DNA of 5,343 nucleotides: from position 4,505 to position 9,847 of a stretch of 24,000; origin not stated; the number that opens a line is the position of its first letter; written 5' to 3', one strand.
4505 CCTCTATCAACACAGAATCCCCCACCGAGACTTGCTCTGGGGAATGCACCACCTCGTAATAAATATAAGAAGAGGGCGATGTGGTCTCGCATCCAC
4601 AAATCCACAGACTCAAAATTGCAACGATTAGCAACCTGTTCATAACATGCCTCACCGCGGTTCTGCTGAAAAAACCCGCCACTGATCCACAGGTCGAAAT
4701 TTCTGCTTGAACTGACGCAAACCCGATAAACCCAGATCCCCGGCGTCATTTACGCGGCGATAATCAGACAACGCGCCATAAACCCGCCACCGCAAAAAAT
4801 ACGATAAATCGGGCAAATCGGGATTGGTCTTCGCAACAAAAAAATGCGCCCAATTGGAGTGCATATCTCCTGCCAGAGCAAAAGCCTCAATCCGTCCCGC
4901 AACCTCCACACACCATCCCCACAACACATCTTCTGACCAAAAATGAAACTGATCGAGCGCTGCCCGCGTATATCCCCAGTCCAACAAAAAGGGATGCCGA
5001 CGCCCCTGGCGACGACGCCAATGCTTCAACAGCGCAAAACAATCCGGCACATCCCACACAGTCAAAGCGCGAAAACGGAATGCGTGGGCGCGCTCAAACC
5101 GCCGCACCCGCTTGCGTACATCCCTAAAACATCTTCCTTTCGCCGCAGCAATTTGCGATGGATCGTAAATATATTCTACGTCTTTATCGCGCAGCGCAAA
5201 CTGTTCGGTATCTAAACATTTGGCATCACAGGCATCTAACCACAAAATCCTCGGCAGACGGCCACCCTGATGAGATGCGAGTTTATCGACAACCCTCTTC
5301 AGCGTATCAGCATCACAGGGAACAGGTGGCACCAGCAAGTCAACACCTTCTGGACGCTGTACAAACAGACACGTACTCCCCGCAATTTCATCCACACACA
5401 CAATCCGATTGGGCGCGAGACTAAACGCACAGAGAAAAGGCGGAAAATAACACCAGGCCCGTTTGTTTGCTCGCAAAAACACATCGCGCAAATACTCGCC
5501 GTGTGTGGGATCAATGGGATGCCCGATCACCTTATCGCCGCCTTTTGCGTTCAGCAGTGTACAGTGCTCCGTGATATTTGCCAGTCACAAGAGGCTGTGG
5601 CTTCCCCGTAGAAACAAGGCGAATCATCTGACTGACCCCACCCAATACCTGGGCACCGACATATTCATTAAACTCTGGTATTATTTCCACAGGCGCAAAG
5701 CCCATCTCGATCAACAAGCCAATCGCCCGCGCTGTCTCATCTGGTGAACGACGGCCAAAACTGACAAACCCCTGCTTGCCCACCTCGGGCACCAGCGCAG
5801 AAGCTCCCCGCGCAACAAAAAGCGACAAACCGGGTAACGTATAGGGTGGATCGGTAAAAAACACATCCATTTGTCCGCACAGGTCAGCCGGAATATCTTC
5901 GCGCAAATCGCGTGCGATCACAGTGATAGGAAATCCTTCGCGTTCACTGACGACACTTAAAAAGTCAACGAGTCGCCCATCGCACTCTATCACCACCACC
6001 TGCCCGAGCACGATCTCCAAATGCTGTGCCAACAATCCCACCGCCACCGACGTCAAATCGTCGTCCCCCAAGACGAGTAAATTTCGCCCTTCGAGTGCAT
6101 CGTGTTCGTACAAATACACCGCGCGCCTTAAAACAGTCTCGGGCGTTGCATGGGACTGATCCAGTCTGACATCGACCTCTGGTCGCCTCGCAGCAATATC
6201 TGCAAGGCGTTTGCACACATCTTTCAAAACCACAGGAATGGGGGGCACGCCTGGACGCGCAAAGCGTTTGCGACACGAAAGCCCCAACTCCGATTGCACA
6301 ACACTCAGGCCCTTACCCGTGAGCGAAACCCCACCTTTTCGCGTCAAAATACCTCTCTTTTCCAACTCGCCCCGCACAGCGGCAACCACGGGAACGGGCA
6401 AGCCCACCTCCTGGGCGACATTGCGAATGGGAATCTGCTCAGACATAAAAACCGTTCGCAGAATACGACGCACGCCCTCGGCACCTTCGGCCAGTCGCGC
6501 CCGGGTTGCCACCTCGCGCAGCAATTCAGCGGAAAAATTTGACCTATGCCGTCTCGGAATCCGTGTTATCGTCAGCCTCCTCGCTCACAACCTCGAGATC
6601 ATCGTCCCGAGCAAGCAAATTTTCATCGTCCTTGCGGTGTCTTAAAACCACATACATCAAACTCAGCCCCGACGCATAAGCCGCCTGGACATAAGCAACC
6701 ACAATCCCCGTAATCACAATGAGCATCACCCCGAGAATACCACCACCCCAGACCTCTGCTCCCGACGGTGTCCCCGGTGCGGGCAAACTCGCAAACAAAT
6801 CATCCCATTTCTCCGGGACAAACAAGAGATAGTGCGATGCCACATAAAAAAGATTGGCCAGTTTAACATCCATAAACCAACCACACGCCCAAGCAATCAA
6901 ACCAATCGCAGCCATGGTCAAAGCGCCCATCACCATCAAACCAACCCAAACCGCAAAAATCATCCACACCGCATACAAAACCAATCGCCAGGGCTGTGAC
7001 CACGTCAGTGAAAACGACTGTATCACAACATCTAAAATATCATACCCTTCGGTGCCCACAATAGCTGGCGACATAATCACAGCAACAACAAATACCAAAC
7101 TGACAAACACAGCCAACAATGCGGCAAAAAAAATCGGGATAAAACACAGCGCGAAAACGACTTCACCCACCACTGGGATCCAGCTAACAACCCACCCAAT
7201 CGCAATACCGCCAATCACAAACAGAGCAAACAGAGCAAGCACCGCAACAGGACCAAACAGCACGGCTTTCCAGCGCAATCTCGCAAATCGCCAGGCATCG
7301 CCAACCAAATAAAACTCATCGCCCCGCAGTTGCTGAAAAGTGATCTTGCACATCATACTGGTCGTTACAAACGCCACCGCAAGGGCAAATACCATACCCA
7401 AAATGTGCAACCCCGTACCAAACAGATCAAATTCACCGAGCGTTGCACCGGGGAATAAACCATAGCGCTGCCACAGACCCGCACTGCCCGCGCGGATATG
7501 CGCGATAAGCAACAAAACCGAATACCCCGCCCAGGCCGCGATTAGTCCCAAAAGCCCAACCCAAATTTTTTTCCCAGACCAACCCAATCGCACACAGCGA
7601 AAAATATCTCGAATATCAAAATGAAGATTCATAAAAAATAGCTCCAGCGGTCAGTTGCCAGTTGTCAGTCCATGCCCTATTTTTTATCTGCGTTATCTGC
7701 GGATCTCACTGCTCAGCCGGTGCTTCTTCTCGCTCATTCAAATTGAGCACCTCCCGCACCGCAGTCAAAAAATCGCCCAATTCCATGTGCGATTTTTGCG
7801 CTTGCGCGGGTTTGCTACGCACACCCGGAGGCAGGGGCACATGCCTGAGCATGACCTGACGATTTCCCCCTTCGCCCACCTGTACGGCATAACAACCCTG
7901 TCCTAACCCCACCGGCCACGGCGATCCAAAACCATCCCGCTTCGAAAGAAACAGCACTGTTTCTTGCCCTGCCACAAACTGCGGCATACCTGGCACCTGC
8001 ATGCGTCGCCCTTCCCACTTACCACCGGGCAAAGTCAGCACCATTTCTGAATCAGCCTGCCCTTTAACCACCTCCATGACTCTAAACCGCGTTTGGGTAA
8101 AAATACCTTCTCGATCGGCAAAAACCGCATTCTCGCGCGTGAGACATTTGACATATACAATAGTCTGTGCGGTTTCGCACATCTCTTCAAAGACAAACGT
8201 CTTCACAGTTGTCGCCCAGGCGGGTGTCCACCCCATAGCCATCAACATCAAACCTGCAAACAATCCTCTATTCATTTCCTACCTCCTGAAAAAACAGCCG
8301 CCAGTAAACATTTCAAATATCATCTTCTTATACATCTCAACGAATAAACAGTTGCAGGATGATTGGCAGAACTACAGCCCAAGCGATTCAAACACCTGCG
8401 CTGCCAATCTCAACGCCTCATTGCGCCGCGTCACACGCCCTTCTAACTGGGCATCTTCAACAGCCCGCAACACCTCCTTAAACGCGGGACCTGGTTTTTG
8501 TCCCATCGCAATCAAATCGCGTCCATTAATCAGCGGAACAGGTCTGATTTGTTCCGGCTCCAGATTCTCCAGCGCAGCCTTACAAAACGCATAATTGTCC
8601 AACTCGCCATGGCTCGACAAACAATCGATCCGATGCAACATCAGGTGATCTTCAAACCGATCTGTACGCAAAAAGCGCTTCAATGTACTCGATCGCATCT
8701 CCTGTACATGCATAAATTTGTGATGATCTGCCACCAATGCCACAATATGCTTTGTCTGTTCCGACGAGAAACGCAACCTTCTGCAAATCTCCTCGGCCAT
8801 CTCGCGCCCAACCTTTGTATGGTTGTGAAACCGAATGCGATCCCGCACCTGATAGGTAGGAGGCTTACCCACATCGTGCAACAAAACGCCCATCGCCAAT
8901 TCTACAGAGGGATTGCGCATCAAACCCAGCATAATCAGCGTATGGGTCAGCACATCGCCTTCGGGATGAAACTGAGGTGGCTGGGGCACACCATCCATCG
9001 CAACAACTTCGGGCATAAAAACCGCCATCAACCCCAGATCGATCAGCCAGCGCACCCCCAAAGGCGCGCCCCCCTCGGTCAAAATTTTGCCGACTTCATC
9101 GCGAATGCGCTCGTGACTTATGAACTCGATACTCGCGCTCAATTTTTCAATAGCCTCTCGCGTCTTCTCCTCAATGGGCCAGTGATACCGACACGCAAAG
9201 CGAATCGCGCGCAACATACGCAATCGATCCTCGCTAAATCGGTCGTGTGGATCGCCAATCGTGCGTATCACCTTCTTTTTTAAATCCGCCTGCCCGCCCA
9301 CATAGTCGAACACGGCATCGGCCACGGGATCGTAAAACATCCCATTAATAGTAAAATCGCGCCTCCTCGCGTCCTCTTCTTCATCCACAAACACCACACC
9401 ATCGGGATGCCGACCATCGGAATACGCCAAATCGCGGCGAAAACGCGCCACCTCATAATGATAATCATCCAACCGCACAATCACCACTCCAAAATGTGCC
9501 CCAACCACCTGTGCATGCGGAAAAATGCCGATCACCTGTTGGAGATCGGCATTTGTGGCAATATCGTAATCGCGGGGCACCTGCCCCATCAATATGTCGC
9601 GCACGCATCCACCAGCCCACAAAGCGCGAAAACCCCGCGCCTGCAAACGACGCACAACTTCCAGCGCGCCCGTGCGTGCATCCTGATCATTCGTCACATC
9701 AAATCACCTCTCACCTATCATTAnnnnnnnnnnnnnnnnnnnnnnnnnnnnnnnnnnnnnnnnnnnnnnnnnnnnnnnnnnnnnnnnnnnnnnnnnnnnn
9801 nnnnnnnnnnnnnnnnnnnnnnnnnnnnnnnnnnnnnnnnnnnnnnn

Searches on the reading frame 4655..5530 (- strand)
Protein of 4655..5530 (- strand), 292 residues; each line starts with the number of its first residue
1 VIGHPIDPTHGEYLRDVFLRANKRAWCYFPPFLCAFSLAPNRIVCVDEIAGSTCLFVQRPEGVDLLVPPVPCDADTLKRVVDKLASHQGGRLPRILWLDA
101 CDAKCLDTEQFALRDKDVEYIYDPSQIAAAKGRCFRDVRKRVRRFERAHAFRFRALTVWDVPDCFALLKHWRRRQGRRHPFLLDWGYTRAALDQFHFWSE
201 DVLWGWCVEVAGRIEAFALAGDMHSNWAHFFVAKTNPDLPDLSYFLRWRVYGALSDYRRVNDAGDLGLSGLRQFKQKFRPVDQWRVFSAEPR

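Call 80: search_protein_families(library=pfam, max_evalue=0.00001, proteins=[window:4655-5530:-])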
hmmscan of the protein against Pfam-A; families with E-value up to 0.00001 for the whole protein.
window:4655-5530:- (292 aa): 1 family
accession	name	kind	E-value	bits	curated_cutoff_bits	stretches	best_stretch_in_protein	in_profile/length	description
PF09924.15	LPG_synthase_C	-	1.1e-13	51.4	27.5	1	97-283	79-292/298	Phosphatidylglycerol lysyltransferase, C-terminal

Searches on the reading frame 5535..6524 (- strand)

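Call 80: search_protein_families(library=pfam, max_evalue=0.00001, proteins=[window:5535-6524:-])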
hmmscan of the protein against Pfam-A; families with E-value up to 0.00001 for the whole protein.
window:5535-6524:- (330 aa): 1 family
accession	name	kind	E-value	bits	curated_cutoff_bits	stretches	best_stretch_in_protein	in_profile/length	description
PF01861.22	BpsA_C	-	2.8e-44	151.7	27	1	102-298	1-193/243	Branched-chain polyamine synthase A C-terminal domain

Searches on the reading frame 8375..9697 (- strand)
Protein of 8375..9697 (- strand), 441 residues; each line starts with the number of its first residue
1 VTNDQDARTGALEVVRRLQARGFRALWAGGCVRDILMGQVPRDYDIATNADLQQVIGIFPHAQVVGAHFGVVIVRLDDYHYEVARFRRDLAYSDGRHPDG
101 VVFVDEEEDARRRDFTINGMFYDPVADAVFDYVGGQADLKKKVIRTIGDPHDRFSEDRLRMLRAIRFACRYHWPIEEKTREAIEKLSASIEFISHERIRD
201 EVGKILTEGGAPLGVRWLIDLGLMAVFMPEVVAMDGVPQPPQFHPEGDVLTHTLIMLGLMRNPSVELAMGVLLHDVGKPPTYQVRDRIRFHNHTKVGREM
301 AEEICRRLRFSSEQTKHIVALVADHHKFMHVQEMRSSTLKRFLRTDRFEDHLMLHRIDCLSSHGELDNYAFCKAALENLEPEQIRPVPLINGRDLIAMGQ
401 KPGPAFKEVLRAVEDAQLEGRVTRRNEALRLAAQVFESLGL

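Call 80: search_protein_families(library=pfam, max_evalue=0.00001, proteins=[window:8375-9697:-])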
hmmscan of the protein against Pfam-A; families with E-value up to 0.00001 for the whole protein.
window:8375-9697:- (441 aa): 4 families
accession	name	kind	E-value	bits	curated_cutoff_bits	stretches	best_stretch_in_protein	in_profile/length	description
PF01743.26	PolyA_pol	-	2.1e-32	112.6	23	1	28-145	4-126/126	Poly A polymerase head domain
PF12627.12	PolyA_pol_RNAbd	-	1.5e-15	57.1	22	1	175-231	4-60/64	Probable RNA and SrmB- binding site of polymerase A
PF01966.28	HD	-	1.8e-10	41.6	22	1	254-336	6-100/116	HD domain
PF13735.12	tRNA_NucTran2_2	-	2.4e-08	34.5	27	1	294-430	17-146/149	tRNA nucleotidyltransferase domain 2 putative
